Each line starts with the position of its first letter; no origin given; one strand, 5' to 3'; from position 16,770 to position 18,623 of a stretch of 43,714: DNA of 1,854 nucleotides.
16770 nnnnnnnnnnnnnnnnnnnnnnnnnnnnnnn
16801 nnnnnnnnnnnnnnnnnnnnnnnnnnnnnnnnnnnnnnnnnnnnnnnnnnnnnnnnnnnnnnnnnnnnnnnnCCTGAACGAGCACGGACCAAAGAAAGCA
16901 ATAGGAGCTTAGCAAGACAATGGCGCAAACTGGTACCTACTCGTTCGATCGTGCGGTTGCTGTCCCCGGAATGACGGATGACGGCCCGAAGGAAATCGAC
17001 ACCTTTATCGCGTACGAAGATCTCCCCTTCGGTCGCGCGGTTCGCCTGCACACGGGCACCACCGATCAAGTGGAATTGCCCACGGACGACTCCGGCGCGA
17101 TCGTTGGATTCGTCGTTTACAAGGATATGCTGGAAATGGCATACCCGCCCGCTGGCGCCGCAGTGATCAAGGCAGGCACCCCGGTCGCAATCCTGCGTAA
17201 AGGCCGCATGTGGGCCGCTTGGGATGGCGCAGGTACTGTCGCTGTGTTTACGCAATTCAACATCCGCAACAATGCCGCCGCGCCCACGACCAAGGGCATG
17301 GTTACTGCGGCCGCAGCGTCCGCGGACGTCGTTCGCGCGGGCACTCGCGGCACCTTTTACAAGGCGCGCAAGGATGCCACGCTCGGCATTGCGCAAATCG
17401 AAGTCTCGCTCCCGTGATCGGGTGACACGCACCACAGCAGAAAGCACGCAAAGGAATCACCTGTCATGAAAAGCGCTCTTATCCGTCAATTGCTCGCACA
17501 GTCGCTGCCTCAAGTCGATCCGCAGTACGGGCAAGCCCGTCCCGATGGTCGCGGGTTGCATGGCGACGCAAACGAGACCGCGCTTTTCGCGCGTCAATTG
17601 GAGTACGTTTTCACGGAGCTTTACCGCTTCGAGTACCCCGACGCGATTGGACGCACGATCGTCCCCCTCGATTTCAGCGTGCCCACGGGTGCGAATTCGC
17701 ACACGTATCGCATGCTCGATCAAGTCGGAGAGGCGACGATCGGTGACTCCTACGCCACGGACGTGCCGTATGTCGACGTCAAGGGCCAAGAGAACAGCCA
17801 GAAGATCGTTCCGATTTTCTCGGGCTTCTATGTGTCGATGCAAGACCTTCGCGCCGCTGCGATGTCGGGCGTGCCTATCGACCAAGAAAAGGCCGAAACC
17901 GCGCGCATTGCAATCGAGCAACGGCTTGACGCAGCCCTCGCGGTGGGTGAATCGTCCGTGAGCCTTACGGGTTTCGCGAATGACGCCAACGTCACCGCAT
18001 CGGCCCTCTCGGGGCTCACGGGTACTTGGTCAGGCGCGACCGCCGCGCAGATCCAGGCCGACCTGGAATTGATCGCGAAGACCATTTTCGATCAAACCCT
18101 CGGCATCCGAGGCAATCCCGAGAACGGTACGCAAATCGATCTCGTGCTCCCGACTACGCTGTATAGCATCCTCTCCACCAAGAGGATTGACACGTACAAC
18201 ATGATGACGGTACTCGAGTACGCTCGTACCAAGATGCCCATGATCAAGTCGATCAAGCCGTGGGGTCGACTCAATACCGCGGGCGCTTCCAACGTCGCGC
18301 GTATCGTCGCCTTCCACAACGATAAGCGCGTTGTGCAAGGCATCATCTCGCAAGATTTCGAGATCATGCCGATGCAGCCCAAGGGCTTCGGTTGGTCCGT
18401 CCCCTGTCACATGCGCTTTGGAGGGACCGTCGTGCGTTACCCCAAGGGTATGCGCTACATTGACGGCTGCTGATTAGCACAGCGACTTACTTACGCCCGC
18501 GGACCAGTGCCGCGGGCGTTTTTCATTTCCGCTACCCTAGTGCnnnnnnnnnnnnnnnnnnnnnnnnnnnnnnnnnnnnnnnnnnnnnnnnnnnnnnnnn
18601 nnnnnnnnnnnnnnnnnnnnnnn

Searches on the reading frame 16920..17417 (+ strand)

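Call 91: search_protein_families(library=pfam, proteins=[window:16920-17417:+], max_evalue=0.001)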
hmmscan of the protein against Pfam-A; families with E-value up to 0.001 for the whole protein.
window:16920-17417:+ (165 aa): 2 families
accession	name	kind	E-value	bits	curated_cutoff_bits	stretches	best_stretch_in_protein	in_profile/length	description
PF22758.2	Phage_cement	-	4.3e-14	53.3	27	1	6-161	4-144/146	Structural cement protein (E217 gp24/Pam3 gp6)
PF23982.2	XM1_gp53_minor_capsid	-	8.9e-10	39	27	1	6-139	3-135/154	XM1 gp53 minor capsid protein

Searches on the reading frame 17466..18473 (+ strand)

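Call 91: search_protein_families(library=pfam, proteins=[window:17466-18473:+], max_evalue=0.001)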
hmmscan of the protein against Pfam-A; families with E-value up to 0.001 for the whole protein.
window:17466-18473:+ (335 aa): 1 family
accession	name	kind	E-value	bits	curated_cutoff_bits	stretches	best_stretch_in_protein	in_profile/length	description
PF09950.15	Major_capside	-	1.9e-47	162.1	26.8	1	88-334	1-250/251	Major capsid protein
